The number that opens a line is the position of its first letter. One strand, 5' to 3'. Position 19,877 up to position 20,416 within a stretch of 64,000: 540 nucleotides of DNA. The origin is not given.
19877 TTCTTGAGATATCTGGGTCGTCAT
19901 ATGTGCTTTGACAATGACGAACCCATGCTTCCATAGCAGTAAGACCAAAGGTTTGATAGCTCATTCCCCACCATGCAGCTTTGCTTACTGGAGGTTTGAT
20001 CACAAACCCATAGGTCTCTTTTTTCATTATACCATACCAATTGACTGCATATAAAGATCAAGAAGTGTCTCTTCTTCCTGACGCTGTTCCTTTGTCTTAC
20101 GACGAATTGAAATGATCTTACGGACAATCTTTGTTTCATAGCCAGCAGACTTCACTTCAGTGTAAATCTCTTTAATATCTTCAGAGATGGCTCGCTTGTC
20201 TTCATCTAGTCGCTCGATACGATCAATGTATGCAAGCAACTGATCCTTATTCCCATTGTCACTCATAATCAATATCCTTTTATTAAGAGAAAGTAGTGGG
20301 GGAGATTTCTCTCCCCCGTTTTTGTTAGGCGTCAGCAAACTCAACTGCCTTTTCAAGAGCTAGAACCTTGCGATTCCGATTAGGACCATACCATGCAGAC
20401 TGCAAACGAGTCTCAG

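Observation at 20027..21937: Alphaproteobacterial-type early module: GapR homolog next to DUF932 and MPNWC-type proteins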

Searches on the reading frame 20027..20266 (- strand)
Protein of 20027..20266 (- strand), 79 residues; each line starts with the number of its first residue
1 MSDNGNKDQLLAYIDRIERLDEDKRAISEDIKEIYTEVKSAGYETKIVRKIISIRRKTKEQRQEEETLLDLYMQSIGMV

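Call 3: search_protein_families(library=pfam, proteins=[window:20027-20266:-], max_evalue=0.01)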
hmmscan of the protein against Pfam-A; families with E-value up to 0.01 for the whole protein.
window:20027-20266:- (79 aa): 1 family
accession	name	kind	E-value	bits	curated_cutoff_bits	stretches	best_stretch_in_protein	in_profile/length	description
PF10073.14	GapR_DNA-bd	-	2e-27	95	22.6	1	7-77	2-72/72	GapR-like, DNA-binding domain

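Call 4: search_protein_families(library=phrogs, proteins=[window:20027-20266:-], max_evalue=0.001)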
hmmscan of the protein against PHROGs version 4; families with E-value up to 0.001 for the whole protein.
window:20027-20266:- (79 aa): 1 family
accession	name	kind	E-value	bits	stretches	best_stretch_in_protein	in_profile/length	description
phrog_4212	-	unknown function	2.1e-25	90.6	1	6-78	279-351/353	-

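Call 6: search_dna_similar(query=window:20027-20266:-, collection=phages, mode=protein, max_rows=40)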
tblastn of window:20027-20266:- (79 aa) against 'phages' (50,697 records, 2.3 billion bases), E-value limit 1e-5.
Records with a match: 16; places in all: 16; records where one place covers at least 80% of the query: 16.
Best place of each record, by identity: <60% 16.
By first word of the organism name: Rhizobium 7; Microcystis 3; Mesorhizobium 2; Azospirillum 2; Sinorhizobium 2.
By host as written in the record: Microcystis wesenbergii 2; Rhizobium sp. I1_9 2; Azospirillum brasilense Cd 2; Rhizobium phaseoli IE1004 1; Rhizobium sp. R635 1; Rhizobium etli CFN42 1; Mesorhizobium loti R7ANS 1; Microcystis sp. 1; and 5 more.
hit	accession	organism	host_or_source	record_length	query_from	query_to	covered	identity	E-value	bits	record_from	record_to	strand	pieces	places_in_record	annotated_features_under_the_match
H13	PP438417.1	Microcystis phage Mwe-JY25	Microcystis wesenbergii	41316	1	77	97%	51.9%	5e-10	59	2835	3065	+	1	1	hypothetical protein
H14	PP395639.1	Microcystis phage Mwe-JY07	Microcystis wesenbergii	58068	1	77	97%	51.9%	5e-10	59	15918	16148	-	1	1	hypothetical protein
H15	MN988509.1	Rhizobium phage RHph_I46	Rhizobium phaseoli IE1004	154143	1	79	100%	48.1%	4e-8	54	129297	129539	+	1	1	hypothetical protein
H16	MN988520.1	Rhizobium phage RHph_I9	Rhizobium sp. R635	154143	1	79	100%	48.1%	4e-8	54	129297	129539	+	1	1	hypothetical protein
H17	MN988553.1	Rhizobium phage RHph_I34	Rhizobium etli CFN42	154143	1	79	100%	48.1%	4e-8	54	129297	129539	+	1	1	hypothetical protein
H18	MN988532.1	Rhizobium phage RHph_I1_9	Rhizobium sp. I1_9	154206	1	79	100%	48.1%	4e-8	54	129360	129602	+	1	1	hypothetical protein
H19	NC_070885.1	Rhizobium phage RHph_I1_9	Rhizobium sp. I1_9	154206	1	79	100%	48.1%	4e-8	54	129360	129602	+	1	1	hypothetical protein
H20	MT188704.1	Mesorhizobium phage Cp1R7A-A1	Mesorhizobium loti R7ANS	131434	9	79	90%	53.5%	1e-7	52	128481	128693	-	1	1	UPF0335 protein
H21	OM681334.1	Microcystis phage vB_MweS-yong2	Microcystis sp.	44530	8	77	89%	52.9%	1e-7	52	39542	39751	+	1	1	hypothetical protein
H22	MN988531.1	Rhizobium phage RHph_Y5A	Rhizobium phaseoli N161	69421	7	79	92%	49.3%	2e-7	51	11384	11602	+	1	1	DUF2312 domain-containing protein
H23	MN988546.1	Rhizobium phage RHph_Y2_4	Rhizobium phaseoli Y2_4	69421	7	79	92%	49.3%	2e-7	51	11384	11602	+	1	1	DUF2312 domain-containing protein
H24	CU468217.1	Azospirillum phage Cd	Azospirillum brasilense Cd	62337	1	78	99%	45.0%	2e-6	49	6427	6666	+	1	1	10: hypothetical protein | 09: phage protein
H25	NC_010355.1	Azospirillum phage Cd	Azospirillum brasilense Cd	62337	1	78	99%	45.0%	2e-6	49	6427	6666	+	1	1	10: DUF2312 domain-containing protein | 09: Holliday junction resolvase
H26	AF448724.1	Sinorhizobium phage PBC5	Sinorhizobium meliloti 2011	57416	7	79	92%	47.9%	2e-8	54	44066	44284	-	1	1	orf54: unknown | orf55: unknown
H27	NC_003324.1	Sinorhizobium phage PBC5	Sinorhizobium meliloti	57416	7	79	92%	47.9%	2e-8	54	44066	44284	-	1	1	DUF2312 domain-containing protein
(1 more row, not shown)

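Call 11: search_solved_structures(query=window:20027-20266:-, show_alignments=2, max_evalue=0.01)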
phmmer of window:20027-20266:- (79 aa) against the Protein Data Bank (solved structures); distinct sequences matched with E-value up to 0.01: 7.
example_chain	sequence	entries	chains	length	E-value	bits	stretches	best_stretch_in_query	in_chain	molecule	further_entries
6cfy_A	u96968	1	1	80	5.1e-22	80.4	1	5-77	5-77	UPF0335 protein ASE63_04290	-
6cfx_A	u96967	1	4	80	5.8e-22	80.2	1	5-77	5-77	UPF0335 protein ASE63_04290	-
6cg8_A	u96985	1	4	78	5.7e-18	67.6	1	7-78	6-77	UPF0335 protein B7Z12_12435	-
6jyk_A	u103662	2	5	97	3.2e-17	65.2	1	7-78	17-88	UPF0335 protein CCNA_03428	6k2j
6ozz_A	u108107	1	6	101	3.7e-17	65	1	7-78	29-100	UPF0335 protein CC_3319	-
6ozx_A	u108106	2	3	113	5e-17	64.6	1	7-78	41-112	UPF0335 protein CC_3319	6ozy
6k5x_A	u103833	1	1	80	6.3e-11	45.4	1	7-64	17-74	UPF0335 protein CCNA_03428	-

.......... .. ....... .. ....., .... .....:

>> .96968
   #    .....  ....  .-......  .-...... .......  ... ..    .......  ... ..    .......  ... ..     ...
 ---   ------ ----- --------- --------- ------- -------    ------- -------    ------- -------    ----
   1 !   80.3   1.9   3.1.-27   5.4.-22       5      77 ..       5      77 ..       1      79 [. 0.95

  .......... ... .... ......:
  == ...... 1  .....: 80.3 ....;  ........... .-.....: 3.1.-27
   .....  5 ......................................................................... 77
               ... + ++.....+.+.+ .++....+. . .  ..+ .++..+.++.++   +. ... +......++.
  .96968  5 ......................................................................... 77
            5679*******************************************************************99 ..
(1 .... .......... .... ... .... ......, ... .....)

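Call 14: find_homologous_proteins(query=window:20027-20266:-, max_evalue=0.00001)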
Query window:20027-20266:- (79 aa): 224 proteins with E <= 0.00001 among 224 candidates; the best 120 are listed.
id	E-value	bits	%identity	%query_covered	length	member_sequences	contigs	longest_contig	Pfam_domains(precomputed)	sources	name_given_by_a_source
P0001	6.0e-41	154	100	100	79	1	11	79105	PF10073.15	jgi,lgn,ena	-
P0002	7.3e-37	142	92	100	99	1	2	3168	PF10073.15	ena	-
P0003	8.3e-37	141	94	99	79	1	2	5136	PF10073.15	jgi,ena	jgi:uncharacterized protein (UPF0335 family)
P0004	1.3e-36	141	91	100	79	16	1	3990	PF10073.15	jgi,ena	jgi:uncharacterized protein (UPF0335 family)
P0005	3.7e-36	139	96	94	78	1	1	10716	PF10073.15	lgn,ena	-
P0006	3.9e-36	139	91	100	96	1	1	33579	PF10073.15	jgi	jgi:uncharacterized protein (UPF0335 family)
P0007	4.1e-36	139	96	94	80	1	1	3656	PF10073.15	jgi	jgi:uncharacterized protein (UPF0335 family)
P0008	4.8e-36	139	92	100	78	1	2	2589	PF10073.15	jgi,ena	jgi:hypothetical protein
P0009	7.9e-36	138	90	100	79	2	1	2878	PF10073.15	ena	-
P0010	1.1e-35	138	87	100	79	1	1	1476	PF10073.15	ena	-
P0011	2.6e-35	137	91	100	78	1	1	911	PF10073.15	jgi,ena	-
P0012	4.2e-35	136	86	100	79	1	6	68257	PF10073.15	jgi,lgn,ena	jgi:uncharacterized protein (UPF0335 family)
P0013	1.1e-34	135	91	100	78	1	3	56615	PF10073.15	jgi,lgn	-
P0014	1.9e-34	134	85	100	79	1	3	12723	PF10073.15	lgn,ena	-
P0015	2.0e-34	134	87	99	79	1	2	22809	PF10073.15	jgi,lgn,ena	jgi:uncharacterized protein (UPF0335 family)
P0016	2.0e-34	134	85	100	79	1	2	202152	PF10073.15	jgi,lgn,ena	jgi:uncharacterized protein (UPF0335 family)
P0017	2.2e-34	134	86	100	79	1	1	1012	PF10073.15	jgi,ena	-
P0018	4.0e-34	133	84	100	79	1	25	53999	PF10073.15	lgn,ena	-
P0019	8.0e-34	132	88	94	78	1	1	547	PF10073.15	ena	-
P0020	1.1e-33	132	86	100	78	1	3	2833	PF10073.15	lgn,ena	-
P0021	1.9e-33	131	84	100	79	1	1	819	PF10073.15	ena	-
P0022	3.7e-33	130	88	94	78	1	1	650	PF10073.15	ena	-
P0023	1.2e-32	128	86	94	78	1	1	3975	PF10073.15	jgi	-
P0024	2.0e-32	128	85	100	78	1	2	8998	PF10073.15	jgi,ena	-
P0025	2.6e-32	127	84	100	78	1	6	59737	PF10073.15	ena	-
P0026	2.7e-32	127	85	94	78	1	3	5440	PF10073.15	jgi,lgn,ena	jgi:uncharacterized protein (UPF0335 family)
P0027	9.7e-32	125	85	92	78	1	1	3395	PF10073.15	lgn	-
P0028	1.6e-31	125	82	100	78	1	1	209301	PF10073.15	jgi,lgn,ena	jgi:uncharacterized protein (UPF0335 family)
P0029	1.9e-31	124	78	99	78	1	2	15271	PF10073.15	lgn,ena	-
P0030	2.7e-31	124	76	100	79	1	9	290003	PF10073.15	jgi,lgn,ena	jgi:uncharacterized protein (UPF0335 family)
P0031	3.2e-31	124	76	100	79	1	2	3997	PF10073.15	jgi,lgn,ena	-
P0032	3.2e-31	124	76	100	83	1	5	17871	PF10073.15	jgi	jgi:uncharacterized protein (UPF0335 family)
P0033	4.4e-31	123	78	99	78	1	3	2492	PF10073.15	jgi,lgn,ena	-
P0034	6.5e-31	123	78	99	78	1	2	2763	PF10073.15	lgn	-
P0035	8.5e-31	122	78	99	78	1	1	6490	PF10073.15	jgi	jgi:uncharacterized protein (UPF0335 family)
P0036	9.4e-31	122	76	100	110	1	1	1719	PF10073.15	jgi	jgi:uncharacterized protein (UPF0335 family)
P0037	3.7e-29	117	72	100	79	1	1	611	PF10073.15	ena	-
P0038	6.8e-29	116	71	97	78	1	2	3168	PF10073.15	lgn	-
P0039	1.3e-28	116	71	97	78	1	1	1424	PF10073.15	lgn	-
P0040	6.7e-28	113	72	99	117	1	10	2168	PF10073.15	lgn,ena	-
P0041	4.4e-27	111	69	99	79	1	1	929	PF10073.15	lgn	-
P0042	4.8e-27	111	71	99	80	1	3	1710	PF10073.15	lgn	-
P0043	8.0e-21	91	58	97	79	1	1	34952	PF10073.15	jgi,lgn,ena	jgi:uncharacterized protein (UPF0335 family)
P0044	2.9e-20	89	57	96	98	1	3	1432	PF10073.15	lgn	-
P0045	3.3e-20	89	57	97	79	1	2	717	PF10073.15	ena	-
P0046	5.3e-20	88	60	91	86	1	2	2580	PF10073.15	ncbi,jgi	jgi:uncharacterized protein (UPF0335 family)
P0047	7.5e-20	88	60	91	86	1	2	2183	PF10073.15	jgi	jgi:uncharacterized protein (UPF0335 family)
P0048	8.2e-20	88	60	91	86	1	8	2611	PF10073.15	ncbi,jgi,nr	ncbi:MAG: DUF2312 domain-containing protein [Pseudomonadota bacterium]|jgi:uncharacterized protein (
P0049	9.8e-20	87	59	92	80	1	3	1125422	PF10073.15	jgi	jgi:uncharacterized protein (UPF0335 family)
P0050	1.1e-19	87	60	91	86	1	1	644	PF10073.15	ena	-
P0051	1.2e-19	87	61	91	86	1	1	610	PF10073.15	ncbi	-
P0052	1.4e-19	87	60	91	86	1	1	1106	PF10073.15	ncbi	-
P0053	2.3e-19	86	58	91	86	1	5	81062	PF10073.15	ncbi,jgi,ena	jgi:uncharacterized protein (UPF0335 family)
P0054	2.4e-19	86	56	90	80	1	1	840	PF10073.15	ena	-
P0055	3.9e-19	86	63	90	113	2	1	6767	PF10073.15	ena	-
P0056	5.3e-19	85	58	91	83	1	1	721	PF10073.15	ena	-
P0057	5.7e-19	85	57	97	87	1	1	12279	PF10073.15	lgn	-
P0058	8.9e-19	84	61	68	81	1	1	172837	PF10073.15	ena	-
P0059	1.0e-18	84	58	91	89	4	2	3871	PF10073.15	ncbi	-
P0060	1.0e-18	84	53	97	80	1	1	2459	PF10073.15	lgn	-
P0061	1.5e-18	84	55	99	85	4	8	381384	PF10073.15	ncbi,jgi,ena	-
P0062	2.0e-18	83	55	87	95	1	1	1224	PF10073.15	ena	-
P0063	2.3e-18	83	56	91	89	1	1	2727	PF10073.15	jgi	jgi:uncharacterized protein (UPF0335 family)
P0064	2.6e-18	83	58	72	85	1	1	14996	PF10073.15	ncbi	-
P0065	2.8e-18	83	55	71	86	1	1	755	PF10073.15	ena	-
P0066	2.8e-18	83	54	94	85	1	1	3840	PF10073.15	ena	-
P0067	2.8e-18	83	56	97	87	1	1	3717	PF10073.15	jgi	jgi:uncharacterized protein (UPF0335 family)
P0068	3.6e-18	83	57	68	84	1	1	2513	PF10073.15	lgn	-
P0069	4.7e-18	82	58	72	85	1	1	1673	PF10073.15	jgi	jgi:uncharacterized protein (UPF0335 family)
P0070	5.1e-18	82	57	71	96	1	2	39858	PF10073.15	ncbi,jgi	jgi:uncharacterized protein (UPF0335 family)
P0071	5.6e-18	82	56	89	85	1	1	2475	PF10073.15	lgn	-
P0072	6.1e-18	82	58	90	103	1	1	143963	PF10073.15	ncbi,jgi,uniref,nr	ncbi:DUF2312 domain-containing protein [Acidisphaera sp. L21]|jgi:uncharacterized protein (UPF0335 f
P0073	7.0e-18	82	56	90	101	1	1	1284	PF10073.15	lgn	-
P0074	7.7e-18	81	54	100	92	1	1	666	PF10073.15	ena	-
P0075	7.7e-18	81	57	68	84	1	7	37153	PF10073.15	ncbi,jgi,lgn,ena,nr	ncbi:MAG: DUF2312 domain-containing protein [Alphaproteobacteria bacterium]|jgi:uncharacterized prot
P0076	9.5e-18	81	56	90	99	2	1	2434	PF10073.15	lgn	-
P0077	9.8e-18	81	56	90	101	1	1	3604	PF10073.15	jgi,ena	jgi:uncharacterized protein (UPF0335 family)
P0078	1.1e-17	81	51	95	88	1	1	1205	PF10073.15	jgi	-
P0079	1.2e-17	81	56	68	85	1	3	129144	PF10073.15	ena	-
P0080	1.3e-17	81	58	75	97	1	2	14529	PF10073.15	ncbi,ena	-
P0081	1.3e-17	81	56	68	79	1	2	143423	PF10073.15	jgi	jgi:uncharacterized protein (UPF0335 family)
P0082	1.5e-17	81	58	90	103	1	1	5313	PF10073.15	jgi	jgi:uncharacterized protein (UPF0335 family)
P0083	1.6e-17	80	52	100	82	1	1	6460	PF10073.15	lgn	-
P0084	1.7e-17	80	55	90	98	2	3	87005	PF10073.15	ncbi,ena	-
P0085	1.9e-17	80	59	68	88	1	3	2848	PF10073.15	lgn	-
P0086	2.2e-17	80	55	90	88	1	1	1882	PF10073.15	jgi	jgi:uncharacterized protein (UPF0335 family)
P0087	2.2e-17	80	55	90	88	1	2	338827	PF10073.15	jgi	jgi:uncharacterized protein (UPF0335 family)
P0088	2.2e-17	80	52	90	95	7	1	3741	PF10073.15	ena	-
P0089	2.7e-17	80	54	75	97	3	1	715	PF10073.15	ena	-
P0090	2.7e-17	80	56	68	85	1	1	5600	PF10073.15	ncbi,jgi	jgi:uncharacterized protein (UPF0335 family)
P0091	2.9e-17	80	54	68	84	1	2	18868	PF10073.15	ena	-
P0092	2.9e-17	80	48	99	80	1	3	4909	PF10073.15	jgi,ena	-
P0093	3.0e-17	80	51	97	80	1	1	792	PF10073.15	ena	-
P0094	3.3e-17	80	59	68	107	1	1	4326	PF10073.15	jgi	jgi:uncharacterized protein (UPF0335 family)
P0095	3.4e-17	79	53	97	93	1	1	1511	PF10073.15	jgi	jgi:uncharacterized protein (UPF0335 family)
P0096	4.1e-17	79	56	68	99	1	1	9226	PF10073.15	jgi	jgi:uncharacterized protein (UPF0335 family)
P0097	4.1e-17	79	52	71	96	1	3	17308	PF10073.15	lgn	-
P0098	4.2e-17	79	59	89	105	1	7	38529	PF10073.15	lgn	-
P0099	4.8e-17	79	57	68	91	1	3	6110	PF10073.15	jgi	jgi:uncharacterized protein (UPF0335 family)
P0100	4.9e-17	79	56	68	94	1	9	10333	PF10073.15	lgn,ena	-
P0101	4.9e-17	79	57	68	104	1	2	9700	PF10073.15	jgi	jgi:uncharacterized protein (UPF0335 family)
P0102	5.2e-17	79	56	68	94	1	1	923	PF10073.15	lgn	-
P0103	5.3e-17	79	56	75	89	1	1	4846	PF10073.15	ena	-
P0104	5.6e-17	79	56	68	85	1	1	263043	PF10073.15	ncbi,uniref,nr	ncbi:DUF2312 domain-containing protein [Rhodovarius crocodyli]|uniref:DUF2312 domain-containing prot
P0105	5.8e-17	79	55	90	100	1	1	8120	PF10073.15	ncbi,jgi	jgi:uncharacterized protein (UPF0335 family)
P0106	6.2e-17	79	52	100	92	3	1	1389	PF10073.15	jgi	jgi:uncharacterized protein (UPF0335 family)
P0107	6.2e-17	79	52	71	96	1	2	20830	PF10073.15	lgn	-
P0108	7.8e-17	78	56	68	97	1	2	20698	PF10073.15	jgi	jgi:uncharacterized protein (UPF0335 family)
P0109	7.9e-17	78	57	68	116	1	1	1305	PF10073.15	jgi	jgi:uncharacterized protein (UPF0335 family)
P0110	7.9e-17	78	56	68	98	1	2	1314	PF10073.15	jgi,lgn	jgi:uncharacterized protein (UPF0335 family)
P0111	8.1e-17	78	46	99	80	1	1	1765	PF10073.15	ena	-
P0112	8.2e-17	78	56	68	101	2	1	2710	PF10073.15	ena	-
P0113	8.7e-17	78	50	68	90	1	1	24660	PF10073.15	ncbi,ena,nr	ncbi:MAG TPA: DUF2312 domain-containing protein [Stellaceae bacterium]|nr:DUF2312 domain-containing 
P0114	8.9e-17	78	54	68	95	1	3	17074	PF10073.15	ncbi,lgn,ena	-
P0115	9.3e-17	78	51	95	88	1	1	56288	PF10073.15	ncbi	-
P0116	9.6e-17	78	54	68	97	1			PF10073.15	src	-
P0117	1.0e-16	78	54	68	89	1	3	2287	PF10073.15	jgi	jgi:uncharacterized protein (UPF0335 family)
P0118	1.0e-16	78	57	68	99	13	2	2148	PF10073.15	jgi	jgi:uncharacterized protein (UPF0335 family)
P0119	1.0e-16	78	54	87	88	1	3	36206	PF10073.15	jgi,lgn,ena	-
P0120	1.1e-16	78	51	95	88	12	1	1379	PF10073.15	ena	-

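Call 17: find_encoding_contigs(protein=P0001, flank=3000, max_places=6)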
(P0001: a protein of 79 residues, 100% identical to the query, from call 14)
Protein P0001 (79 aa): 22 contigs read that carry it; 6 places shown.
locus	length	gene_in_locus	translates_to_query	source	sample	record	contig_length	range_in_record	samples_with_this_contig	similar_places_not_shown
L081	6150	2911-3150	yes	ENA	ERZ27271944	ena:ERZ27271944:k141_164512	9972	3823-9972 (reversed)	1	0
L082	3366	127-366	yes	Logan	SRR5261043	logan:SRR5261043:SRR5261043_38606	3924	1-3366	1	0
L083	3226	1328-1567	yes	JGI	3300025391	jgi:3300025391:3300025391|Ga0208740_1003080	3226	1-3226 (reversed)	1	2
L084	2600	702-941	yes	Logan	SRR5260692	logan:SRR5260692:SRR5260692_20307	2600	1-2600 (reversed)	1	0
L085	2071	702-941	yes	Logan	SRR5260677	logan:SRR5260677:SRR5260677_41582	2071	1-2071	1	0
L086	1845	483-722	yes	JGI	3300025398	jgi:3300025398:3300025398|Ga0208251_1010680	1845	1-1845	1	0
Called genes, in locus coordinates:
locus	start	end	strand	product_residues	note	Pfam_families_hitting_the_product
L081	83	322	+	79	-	-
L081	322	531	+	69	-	-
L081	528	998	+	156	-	PF25185:Tad3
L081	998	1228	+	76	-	-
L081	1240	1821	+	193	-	PF18406:DUF1281_C (weak)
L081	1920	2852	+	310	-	PF06067:DUF932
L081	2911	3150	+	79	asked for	PF10073:GapR_DNA-bd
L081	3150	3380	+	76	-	-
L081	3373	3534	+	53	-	-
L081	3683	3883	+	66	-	-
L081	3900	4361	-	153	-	PF11351:GTA_holin_3TM (weak)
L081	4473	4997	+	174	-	PF00011:HSP20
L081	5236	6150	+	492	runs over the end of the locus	PF03104:DNA_pol_B_exo1, PF00136:DNA_pol_B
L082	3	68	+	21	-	?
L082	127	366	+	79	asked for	PF10073:GapR_DNA-bd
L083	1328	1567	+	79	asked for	PF10073:GapR_DNA-bd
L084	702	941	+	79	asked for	PF10073:GapR_DNA-bd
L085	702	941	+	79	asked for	PF10073:GapR_DNA-bd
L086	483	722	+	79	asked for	PF10073:GapR_DNA-bd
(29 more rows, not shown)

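Call 18: find_encoding_contigs(protein=P0030, flank=6000, max_places=4)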
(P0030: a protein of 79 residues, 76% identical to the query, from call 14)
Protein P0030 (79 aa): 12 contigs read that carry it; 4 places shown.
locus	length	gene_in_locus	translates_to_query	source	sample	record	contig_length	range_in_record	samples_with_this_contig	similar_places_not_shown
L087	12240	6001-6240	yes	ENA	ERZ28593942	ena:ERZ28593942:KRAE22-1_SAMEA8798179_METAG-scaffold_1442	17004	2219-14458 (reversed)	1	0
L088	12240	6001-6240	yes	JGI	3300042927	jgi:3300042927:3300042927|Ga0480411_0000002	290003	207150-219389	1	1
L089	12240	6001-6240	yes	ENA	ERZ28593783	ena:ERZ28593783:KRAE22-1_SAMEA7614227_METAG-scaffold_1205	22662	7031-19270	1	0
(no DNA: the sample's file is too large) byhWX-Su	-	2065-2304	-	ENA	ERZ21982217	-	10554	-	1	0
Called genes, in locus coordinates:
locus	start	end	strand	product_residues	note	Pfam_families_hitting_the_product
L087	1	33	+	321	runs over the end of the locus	-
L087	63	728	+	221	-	PF09116:gp45-slide_C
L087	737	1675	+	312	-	PF13191:AAA_16 (faint), PF13173:AAA_14 (faint), PF13401:AAA_22 (faint), PF00004:AAA, PF13177:DNA_pol3_delta2, PF21328:Gp44_lid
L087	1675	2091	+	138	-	PF16790:Phage_clamp_A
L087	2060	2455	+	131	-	PF01818:Translat_reg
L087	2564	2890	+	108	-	-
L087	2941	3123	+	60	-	-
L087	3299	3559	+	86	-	-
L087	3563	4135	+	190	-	-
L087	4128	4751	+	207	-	PF18406:DUF1281_C (faint)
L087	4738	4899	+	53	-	-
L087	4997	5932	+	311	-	PF06067:DUF932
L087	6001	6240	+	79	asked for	PF10073:GapR_DNA-bd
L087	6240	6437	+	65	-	-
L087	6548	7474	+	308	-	PF01547:SBP_bac_1, PF12849:PBP_like_2, PF12727:PBP_like (faint)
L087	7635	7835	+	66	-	-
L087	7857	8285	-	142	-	-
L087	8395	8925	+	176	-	PF00011:HSP20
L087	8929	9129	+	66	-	PF06568:YjiS-like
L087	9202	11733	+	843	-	PF03104:DNA_pol_B_exo1, PF00136:DNA_pol_B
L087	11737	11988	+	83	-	-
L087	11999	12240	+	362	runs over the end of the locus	PF21134:T4_UVSX_C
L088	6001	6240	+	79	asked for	PF10073:GapR_DNA-bd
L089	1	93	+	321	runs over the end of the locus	-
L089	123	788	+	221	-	PF09116:gp45-slide_C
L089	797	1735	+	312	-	PF13191:AAA_16 (faint), PF13173:AAA_14 (faint), PF13401:AAA_22 (faint), PF00004:AAA, PF13177:DNA_pol3_delta2, PF21328:Gp44_lid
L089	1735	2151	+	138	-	PF16790:Phage_clamp_A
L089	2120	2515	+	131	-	PF01818:Translat_reg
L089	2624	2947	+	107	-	-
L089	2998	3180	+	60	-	-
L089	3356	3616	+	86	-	-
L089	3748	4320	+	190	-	-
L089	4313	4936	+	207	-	-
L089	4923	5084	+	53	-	-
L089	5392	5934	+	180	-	PF06067:DUF932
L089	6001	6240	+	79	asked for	PF10073:GapR_DNA-bd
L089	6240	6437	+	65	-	-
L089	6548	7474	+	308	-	PF01547:SBP_bac_1, PF12849:PBP_like_2, PF12727:PBP_like (faint)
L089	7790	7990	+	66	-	-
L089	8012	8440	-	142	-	-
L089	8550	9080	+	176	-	PF00011:HSP20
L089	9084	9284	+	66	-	PF06568:YjiS-like (weak)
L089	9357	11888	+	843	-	PF03104:DNA_pol_B_exo1, PF00136:DNA_pol_B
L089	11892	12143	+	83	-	-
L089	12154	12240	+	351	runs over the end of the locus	PF00154:RecA_N, PF21134:T4_UVSX_C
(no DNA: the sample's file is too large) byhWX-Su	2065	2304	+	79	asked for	PF10073:GapR_DNA-bd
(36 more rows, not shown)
